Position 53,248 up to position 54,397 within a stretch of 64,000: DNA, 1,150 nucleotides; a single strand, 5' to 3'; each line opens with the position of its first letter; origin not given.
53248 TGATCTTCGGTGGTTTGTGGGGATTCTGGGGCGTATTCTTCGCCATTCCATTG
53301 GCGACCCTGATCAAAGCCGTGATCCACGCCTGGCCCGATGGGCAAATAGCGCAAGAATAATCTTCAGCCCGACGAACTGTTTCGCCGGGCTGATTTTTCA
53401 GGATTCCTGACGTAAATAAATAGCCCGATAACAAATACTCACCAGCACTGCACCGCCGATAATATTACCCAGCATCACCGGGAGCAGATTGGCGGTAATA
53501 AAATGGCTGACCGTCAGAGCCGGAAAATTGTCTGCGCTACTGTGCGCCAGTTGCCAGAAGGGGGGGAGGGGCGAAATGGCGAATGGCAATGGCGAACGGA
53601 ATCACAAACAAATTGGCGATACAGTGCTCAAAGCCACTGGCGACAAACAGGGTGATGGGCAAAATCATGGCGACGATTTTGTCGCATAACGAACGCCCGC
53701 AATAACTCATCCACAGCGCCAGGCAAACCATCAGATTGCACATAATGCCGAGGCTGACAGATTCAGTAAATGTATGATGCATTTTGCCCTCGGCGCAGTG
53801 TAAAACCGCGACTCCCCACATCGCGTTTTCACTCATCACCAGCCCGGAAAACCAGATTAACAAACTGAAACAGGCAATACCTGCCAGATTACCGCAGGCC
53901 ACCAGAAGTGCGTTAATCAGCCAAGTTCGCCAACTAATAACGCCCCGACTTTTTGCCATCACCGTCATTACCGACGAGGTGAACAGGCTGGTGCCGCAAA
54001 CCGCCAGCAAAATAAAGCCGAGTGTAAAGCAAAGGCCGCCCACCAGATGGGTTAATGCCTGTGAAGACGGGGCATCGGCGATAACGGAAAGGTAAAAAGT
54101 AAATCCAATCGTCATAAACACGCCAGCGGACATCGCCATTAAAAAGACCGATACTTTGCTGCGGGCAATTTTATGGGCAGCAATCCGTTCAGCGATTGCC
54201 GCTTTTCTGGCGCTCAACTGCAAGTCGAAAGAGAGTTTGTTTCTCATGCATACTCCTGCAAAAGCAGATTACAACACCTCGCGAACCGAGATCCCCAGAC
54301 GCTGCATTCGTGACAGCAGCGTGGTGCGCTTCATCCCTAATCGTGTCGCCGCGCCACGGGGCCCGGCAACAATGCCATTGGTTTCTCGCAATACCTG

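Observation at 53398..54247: focB formate channel is frameshifted at a G7/C7 homopolymer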

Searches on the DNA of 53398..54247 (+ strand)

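Call 3: search_dna_similar(query=window:53398-54247:+, collection=ecoli_genomes, mode=near, max_rows=30)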
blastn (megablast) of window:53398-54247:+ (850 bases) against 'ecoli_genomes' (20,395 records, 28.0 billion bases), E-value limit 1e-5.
Records with a match: 4298; places in all: 4326; records where one place covers at least 80% of the query: 4298.
Genomes with a match: 4298 of 5426; with a place that covers at least 80% of the query: 4298. Places per genome that has any: lowest 1, median 1, highest 2. On chromosomes: 4326 places; on plasmids: 0.
Best place of each record, by identity: >=99% 290; 95-99% 4008.
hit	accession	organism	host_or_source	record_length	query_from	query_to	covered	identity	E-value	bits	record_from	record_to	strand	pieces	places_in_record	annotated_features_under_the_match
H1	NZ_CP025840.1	Escherichia coli strain 214-4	Homo sapiens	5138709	1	850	100%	100.0%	0e+0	1570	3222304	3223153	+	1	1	focB: formate transporter FocB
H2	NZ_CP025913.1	Escherichia coli strain 203740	Homo sapiens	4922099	1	850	100%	100.0%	0e+0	1570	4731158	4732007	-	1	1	focB: formate transporter FocB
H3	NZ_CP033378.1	Escherichia coli strain L73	goose anus swab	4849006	1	850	100%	100.0%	0e+0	1570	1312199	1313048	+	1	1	focB: formate transporter FocB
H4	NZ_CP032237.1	Escherichia coli strain ECCWS199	chicken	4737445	1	850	100%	100.0%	0e+0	1570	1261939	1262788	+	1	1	focB: formate transporter FocB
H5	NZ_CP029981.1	Escherichia coli strain 99-3165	missing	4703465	1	850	100%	100.0%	0e+0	1570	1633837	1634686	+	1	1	focB: formate transporter FocB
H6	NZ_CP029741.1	Escherichia coli strain AR_0085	missing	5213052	1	850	100%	100.0%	0e+0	1570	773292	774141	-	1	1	focB: formate transporter FocB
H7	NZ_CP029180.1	Escherichia coli strain H9Ecoli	Homo sapiens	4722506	1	850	100%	100.0%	0e+0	1570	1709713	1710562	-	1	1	focB: formate transporter FocB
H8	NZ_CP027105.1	Escherichia coli strain RM14721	dog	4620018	1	850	100%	100.0%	0e+0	1570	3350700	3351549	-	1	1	focB: formate transporter FocB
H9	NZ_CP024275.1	Escherichia coli O6:H16 strain M9682-C1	missing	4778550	1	850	100%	100.0%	0e+0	1570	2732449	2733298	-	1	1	focB: formate transporter FocB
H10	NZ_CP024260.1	Escherichia coli strain F5656C1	missing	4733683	1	850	100%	100.0%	0e+0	1570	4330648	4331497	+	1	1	focB: formate transporter FocB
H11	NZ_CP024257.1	Escherichia coli O25:H16 strain F5505-C1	missing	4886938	1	850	100%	100.0%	0e+0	1570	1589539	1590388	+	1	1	focB: formate transporter FocB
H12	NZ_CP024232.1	Escherichia coli O6:H16 strain 2014EL-1346-6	missing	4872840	1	850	100%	100.0%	0e+0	1570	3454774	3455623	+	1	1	focB: formate transporter FocB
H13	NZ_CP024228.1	Escherichia coli O25:NM strain 2014EL-1343-2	missing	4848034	1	850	100%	100.0%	0e+0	1570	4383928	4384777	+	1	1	focB: formate transporter FocB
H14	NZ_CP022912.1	Escherichia coli O6:H16 strain 2011EL-1370-2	Homo sapiens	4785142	1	850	100%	100.0%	0e+0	1570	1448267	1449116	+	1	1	focB: formate transporter FocB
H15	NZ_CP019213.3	Escherichia coli strain WCHEC050613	Sewage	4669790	1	850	100%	100.0%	0e+0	1570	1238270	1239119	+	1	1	focB: formate transporter FocB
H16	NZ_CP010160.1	Escherichia coli strain H1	not applicable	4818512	1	850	100%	100.0%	0e+0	1570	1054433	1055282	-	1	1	focB: formate transporter FocB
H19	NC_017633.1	Escherichia coli ETEC H10407 strain ETEC H10407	-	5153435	1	850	100%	100.0%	0e+0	1570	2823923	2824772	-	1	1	focB: formate transporter FocB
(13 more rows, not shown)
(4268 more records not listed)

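Call 5: get_annotated_region(hit=H19, flank=11000)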
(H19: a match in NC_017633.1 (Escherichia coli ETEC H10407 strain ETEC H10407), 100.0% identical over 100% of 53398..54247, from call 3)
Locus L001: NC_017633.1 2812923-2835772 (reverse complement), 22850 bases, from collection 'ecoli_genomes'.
description: Escherichia coli ETEC H10407, complete sequence
organism: Escherichia coli ETEC H10407 strain ETEC H10407 (NCBI taxid 316401)
replicon: chromosome; assembly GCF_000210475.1
host: -; source: -; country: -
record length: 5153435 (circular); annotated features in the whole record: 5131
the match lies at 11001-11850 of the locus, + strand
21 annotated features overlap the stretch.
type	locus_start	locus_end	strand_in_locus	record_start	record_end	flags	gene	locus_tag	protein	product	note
CDS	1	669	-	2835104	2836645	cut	ppx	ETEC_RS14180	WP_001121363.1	exopolyphosphatase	-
CDS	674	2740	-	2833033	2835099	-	ppk1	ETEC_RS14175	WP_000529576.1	polyphosphate kinase 1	-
CDS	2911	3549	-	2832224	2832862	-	purN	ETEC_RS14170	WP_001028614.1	phosphoribosylglycinamide formyltransferase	-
CDS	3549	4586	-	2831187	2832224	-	purM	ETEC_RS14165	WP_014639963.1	phosphoribosylformylglycinamidine cyclo-ligase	-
CDS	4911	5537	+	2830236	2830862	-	upp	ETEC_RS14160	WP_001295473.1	uracil phosphoribosyltransferase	-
CDS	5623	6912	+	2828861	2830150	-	uraA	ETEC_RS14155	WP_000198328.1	uracil permease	-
CDS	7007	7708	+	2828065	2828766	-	hda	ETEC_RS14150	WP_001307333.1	DnaA inactivator Hda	-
CDS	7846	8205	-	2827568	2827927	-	arsC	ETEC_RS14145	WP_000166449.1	arsenate reductase (glutaredoxin)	This arsenate reductase requires both glutathione and glutaredoxin to convert arsenate to arsenite, after which the ...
CDS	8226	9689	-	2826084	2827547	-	bepA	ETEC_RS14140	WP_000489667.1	beta-barrel assembly-enhancing protease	-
CDS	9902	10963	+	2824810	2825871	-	yfgO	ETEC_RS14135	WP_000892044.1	AI-2E family transporter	-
CDS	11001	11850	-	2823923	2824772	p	focB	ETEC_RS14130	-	formate transporter FocB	frameshifted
CDS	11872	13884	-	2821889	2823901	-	hyfR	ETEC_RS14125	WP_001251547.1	DNA-binding transcriptional regulator HyfR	-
CDS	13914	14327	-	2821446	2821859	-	hyfJ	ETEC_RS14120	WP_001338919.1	hydrogenase 4 assembly chaperone HyfJ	-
CDS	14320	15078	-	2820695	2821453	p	hyfI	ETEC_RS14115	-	hydrogenase 4 catalytic subunit HyfI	internal stop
CDS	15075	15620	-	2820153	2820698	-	hyfH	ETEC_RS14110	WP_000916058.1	hydrogenase 4 subunit H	-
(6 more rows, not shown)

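Call 8: search_dna_similar(query=window:53520-53609:+, collection=ecoli_genomes, mode=near, max_rows=60, rows=spread)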
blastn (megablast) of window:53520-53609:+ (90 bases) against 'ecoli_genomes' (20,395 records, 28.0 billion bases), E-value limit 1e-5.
Records with a match: 4298; places in all: 4322; records where one place covers at least 80% of the query: 4273.
Genomes with a match: 4298 of 5426; with a place that covers at least 80% of the query: 4273. Places per genome that has any: lowest 1, median 1, highest 2. On chromosomes: 4322 places; on plasmids: 0.
Best place of each record, by identity: >=99% 199; 95-99% 3445; 90-95% 654.
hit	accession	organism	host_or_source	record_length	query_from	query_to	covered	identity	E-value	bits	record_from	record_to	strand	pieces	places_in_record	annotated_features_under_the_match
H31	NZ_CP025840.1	Escherichia coli strain 214-4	Homo sapiens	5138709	1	90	100%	100.0%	7e-39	167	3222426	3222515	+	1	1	focB: formate transporter FocB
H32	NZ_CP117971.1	Escherichia coli strain B-1109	Homo sapiens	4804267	1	90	100%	100.0%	7e-39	167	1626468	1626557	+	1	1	focB: formate transporter FocB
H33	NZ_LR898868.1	Escherichia coli strain MSB1_1D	Homo sapiens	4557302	1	90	100%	100.0%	7e-39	167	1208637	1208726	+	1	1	focB: formate transporter FocB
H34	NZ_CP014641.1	Escherichia coli strain BLK9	engineered variant of Escherichia coli ...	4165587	1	90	100%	98.9%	1e-36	159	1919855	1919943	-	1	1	focB: formate transporter FocB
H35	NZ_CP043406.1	Escherichia coli strain NMBU-W13E19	surface water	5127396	1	90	100%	98.9%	1e-36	159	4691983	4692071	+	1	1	focB: formate transporter FocB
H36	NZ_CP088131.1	Escherichia coli strain 81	Homo sapiens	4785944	1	90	100%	98.9%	1e-36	159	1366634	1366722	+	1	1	focB: formate transporter FocB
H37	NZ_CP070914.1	Escherichia coli strain 65COLEC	Homo sapiens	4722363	1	90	100%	98.9%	1e-36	159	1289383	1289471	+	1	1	focB: formate transporter FocB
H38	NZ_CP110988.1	Escherichia coli strain XYEH3314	Homo sapiens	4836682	1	90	100%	98.9%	1e-36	159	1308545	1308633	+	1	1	focB: formate transporter FocB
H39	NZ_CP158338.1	Escherichia coli strain 126096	Homo sapiens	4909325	1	90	100%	98.9%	1e-36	159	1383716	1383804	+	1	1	focB: formate transporter FocB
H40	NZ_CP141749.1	Escherichia coli strain 2023CK-01482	Homo sapiens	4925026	1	90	100%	98.9%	1e-36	159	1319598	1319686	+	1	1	focB: formate transporter FocB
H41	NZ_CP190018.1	Escherichia coli strain EC17CM6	chicken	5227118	1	90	100%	98.9%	1e-36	159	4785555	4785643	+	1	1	focB: formate transporter FocB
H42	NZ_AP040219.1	Escherichia coli strain NR329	Homo sapiens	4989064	1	90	100%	98.9%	1e-36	159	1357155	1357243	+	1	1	focB: formate transporter FocB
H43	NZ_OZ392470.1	Escherichia coli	Homo sapiens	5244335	1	90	100%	98.9%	1e-36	159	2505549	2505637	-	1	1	focB: formate transporter FocB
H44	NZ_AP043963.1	Escherichia coli strain 21AH007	Canis lupus familiaris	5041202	1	90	100%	98.9%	1e-36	159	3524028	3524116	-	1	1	focB: formate transporter FocB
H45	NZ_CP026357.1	Escherichia coli strain 2F_0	not applicable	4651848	1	90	100%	97.8%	6e-35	154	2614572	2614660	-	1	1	focB: formate transporter FocB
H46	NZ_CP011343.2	Escherichia coli K-12 strain K-12 substr. GM4792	-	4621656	1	90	100%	97.8%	6e-35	154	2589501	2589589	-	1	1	focB: formate transporter FocB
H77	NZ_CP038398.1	Escherichia coli O157:H7 strain DEC4E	Homo sapiens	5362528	3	90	98%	96.6%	3e-32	145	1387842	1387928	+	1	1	focB: formate transporter FocB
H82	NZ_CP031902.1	Escherichia coli O104:H4 strain FWSEC0009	Homo sapiens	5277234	1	90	100%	94.4%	6e-30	137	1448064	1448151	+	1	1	focB: formate transporter FocB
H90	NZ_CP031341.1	Escherichia coli O145 strain RM12275-C1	missing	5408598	3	45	48%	100.0%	1e-12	81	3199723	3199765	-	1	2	formate/nitrite transporter family protein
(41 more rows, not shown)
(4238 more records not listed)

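Call 9: get_annotated_region(hit=H46, flank=1000)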
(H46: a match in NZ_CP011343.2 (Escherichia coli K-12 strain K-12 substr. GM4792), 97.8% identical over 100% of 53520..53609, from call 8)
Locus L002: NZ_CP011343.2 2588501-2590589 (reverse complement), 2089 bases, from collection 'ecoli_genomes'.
description: Escherichia coli K-12 substr. GM4792 chromosome, complete genome
organism: Escherichia coli K-12 strain K-12 substr. GM4792 (NCBI taxid 83333)
replicon: chromosome; assembly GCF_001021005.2
host: -; source: -; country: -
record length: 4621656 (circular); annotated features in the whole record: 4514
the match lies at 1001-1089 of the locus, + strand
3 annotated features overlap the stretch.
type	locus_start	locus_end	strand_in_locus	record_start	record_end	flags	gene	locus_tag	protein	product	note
CDS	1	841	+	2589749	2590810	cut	yfgO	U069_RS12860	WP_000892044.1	AI-2E family transporter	-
CDS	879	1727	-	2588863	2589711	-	focB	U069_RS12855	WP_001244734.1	formate transporter FocB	-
CDS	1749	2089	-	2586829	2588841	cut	hyfR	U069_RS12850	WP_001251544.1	DNA-binding transcriptional regulator HyfR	-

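Call 10: get_annotated_region(hit=H82, flank=1000)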
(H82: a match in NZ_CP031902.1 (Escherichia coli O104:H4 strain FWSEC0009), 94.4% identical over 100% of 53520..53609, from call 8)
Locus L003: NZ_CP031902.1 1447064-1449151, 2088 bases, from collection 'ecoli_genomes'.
description: Escherichia coli O104:H4 strain FWSEC0009 chromosome, complete genome
organism: Escherichia coli O104:H4 strain FWSEC0009 (NCBI taxid 1038927)
replicon: chromosome; assembly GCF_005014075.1
host: Homo sapiens; source: Clinical: Human (Homo sapiens); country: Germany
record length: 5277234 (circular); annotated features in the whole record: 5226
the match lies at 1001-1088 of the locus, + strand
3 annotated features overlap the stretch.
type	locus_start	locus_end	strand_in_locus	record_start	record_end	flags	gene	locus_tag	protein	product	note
CDS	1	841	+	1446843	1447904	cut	yfgO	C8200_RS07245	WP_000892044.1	AI-2E family transporter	-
CDS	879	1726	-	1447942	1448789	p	focB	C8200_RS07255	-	formate transporter FocB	frameshifted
CDS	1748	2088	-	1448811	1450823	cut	hyfR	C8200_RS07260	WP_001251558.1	DNA-binding transcriptional regulator HyfR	-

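Call 11: get_annotated_region(hit=H34, flank=1000)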
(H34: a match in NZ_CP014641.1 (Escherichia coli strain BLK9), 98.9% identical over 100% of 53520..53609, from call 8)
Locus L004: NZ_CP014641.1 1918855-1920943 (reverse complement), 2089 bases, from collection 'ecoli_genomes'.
description: Escherichia coli strain BLK9 chromosome, complete genome
organism: Escherichia coli strain BLK9 (NCBI taxid 562)
replicon: chromosome; assembly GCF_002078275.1
host: -; source: engineered variant of Escherichia coli BL21(DE3); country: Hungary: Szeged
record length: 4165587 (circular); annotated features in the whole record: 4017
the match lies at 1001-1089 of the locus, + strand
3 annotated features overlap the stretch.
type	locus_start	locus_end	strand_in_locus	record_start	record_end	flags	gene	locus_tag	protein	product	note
CDS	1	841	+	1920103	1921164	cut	yfgO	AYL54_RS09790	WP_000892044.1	AI-2E family transporter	-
CDS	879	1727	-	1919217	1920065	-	focB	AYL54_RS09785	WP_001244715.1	formate transporter FocB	-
CDS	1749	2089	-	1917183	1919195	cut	hyfR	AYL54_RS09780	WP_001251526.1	DNA-binding transcriptional regulator HyfR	-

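Call 12: get_annotated_region(hit=H77, flank=1000)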
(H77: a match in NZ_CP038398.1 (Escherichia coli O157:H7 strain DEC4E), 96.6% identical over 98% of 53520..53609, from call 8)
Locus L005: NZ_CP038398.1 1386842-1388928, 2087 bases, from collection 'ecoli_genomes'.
description: Escherichia coli O157:H7 strain DEC4E chromosome, complete genome
organism: Escherichia coli O157:H7 strain DEC4E (NCBI taxid 83334)
replicon: chromosome; assembly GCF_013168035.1
host: Homo sapiens; source: missing; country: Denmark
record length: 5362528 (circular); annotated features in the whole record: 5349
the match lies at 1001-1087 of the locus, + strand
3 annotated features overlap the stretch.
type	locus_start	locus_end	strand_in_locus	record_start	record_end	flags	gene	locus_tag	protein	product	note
CDS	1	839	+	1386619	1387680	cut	yfgO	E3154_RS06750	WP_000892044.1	AI-2E family transporter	-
CDS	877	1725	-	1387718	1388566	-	focB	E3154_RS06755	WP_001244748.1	formate transporter FocB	-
CDS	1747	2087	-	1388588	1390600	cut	hyfR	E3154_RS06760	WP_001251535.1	DNA-binding transcriptional regulator HyfR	-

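Call 23: get_annotated_region(hit=H90, flank=3000)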
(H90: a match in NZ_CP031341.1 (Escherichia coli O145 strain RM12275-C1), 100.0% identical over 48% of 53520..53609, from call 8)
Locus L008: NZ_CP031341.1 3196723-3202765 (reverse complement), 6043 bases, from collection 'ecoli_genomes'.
description: Escherichia coli O145 strain RM12275-C1 chromosome, complete genome
organism: Escherichia coli O145 strain RM12275-C1 (NCBI taxid 1055538)
replicon: chromosome; assembly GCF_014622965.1
host: missing; source: -; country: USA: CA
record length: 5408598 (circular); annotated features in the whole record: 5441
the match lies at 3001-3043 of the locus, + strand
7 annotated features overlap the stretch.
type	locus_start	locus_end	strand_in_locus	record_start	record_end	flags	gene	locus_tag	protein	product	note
CDS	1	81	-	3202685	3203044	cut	arsC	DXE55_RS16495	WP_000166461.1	arsenate reductase (glutaredoxin)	This arsenate reductase requires both glutathione and glutaredoxin to convert arsenate to arsenite, after which the ...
CDS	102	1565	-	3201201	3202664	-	bepA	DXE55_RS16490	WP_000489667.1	beta-barrel assembly-enhancing protease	-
CDS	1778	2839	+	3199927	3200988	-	yfgO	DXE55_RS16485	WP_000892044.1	AI-2E family transporter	-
CDS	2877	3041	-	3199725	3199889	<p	-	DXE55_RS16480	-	formate/nitrite transporter family protein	incomplete; partial in the middle of a contig; missing N-terminus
CDS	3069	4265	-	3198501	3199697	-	-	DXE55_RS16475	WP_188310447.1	IS110-like element ISEc20 family transposase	-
CDS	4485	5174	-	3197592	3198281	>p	focB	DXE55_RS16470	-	formate transporter FocB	incomplete; partial in the middle of a contig; missing C-terminus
CDS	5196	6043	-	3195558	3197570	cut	hyfR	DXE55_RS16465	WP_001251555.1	DNA-binding transcriptional regulator HyfR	-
